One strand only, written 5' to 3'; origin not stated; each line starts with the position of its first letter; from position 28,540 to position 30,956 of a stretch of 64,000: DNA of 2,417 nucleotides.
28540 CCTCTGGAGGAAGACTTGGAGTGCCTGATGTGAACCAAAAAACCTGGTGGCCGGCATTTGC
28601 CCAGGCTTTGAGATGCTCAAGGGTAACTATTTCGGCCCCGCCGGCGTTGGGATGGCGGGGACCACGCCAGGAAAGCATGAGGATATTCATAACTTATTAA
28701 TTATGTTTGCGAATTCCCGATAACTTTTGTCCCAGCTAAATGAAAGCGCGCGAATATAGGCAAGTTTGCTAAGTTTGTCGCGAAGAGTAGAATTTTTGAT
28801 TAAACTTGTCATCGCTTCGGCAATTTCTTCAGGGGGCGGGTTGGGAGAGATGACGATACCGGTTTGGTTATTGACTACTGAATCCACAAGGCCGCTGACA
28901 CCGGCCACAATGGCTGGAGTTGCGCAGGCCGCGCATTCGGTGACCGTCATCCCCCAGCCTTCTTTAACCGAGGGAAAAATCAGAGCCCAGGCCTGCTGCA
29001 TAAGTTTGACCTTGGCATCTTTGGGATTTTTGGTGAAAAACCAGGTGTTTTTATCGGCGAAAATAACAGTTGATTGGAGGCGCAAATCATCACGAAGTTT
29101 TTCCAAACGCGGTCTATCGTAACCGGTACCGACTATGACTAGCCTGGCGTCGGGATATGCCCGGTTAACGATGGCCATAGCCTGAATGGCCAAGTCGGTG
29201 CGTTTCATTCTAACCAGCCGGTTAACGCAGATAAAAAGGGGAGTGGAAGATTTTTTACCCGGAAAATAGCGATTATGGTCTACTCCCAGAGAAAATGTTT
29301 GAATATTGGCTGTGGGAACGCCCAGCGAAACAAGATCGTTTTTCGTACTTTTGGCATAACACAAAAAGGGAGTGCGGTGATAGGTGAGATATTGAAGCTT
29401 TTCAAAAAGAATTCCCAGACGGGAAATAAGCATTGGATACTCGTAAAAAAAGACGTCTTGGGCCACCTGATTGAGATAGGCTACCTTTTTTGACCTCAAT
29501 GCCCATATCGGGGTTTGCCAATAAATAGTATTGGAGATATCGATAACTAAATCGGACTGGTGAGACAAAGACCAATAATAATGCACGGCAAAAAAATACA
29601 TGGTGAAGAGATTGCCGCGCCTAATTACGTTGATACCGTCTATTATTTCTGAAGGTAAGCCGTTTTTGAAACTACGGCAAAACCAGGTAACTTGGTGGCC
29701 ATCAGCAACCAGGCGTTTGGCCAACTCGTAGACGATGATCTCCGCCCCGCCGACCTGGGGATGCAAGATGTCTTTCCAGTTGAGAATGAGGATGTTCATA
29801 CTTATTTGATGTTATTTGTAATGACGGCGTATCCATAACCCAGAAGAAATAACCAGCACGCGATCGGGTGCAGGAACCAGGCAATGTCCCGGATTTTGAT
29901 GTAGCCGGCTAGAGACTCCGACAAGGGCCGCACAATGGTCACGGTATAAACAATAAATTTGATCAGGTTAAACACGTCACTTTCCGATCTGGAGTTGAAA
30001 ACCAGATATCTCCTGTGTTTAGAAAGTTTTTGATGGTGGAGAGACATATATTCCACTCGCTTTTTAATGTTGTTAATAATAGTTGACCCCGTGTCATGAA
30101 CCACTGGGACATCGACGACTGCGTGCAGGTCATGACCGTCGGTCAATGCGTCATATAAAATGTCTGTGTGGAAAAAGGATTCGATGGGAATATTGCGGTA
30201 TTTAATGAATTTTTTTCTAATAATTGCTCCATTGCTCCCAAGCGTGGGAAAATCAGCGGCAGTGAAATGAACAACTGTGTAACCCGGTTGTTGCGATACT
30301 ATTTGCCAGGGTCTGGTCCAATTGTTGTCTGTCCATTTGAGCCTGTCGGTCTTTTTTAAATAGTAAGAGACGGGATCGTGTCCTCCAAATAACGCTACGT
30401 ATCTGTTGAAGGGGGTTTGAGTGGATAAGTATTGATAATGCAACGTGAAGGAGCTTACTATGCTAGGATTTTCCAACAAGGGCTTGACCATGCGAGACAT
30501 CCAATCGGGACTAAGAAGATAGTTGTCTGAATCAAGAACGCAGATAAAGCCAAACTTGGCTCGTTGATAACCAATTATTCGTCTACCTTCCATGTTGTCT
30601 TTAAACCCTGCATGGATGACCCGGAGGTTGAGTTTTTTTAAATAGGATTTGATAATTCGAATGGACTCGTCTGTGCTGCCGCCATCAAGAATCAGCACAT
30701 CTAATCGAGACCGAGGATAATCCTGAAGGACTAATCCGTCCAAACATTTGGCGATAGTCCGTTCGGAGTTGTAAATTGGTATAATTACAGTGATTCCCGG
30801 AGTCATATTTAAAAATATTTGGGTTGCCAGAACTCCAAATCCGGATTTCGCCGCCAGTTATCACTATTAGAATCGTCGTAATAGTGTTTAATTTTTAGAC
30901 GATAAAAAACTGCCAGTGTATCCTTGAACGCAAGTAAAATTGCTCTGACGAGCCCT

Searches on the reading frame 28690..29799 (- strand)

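Call 38: search_protein_families(library=pfam, proteins=[window:28690-29799:-], max_evalue=0.0001)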
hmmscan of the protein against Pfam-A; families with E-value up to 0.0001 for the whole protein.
window:28690-29799:- (370 aa): 4 families
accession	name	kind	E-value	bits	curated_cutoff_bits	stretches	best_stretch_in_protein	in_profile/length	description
PF00534.26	Glycos_transf_1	-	3.3e-32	111.8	26.4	1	180-348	9-170/172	Glycosyl transferases group 1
PF13692.12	Glyco_trans_1_4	-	1.5e-22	80.8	27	1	187-336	2-142/142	Glycosyl transferases group 1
PF13439.12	Glyco_transf_4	-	4.3e-13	50.1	28.5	1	16-177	1-170/170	Glycosyltransferase Family 4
PF20706.3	GT4-conflict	-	3.7e-12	46.4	26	1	183-309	194-321/385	Family 4 Glycosyltransferase in conflict systems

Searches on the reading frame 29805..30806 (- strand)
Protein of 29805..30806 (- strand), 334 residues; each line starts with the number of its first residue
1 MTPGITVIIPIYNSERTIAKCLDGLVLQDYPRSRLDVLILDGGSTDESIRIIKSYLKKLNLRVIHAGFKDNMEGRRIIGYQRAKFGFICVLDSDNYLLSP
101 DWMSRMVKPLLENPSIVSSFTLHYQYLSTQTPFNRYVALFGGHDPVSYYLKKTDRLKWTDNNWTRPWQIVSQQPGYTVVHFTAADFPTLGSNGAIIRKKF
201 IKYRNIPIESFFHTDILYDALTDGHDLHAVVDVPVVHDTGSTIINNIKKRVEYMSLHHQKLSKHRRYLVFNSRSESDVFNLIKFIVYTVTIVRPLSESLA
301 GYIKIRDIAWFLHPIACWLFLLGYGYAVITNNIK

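Call 38: search_protein_families(library=pfam, proteins=[window:29805-30806:-], max_evalue=0.0001)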
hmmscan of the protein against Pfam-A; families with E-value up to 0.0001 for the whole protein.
window:29805-30806:- (334 aa): 3 families
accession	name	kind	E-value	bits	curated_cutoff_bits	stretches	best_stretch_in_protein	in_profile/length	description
PF00535.33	Glycos_transf_2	-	1.9e-20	73.9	23.3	1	6-133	1-127/168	Glycosyl transferase family 2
PF10111.15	Glyco_tranf_2_2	-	3e-05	24.1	27.3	1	6-108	1-104/276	Glycosyltransferase like family 2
PF13641.12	Glyco_tranf_2_3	-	3.8e-05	24.3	27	1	3-114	1-114/230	Glycosyltransferase like family 2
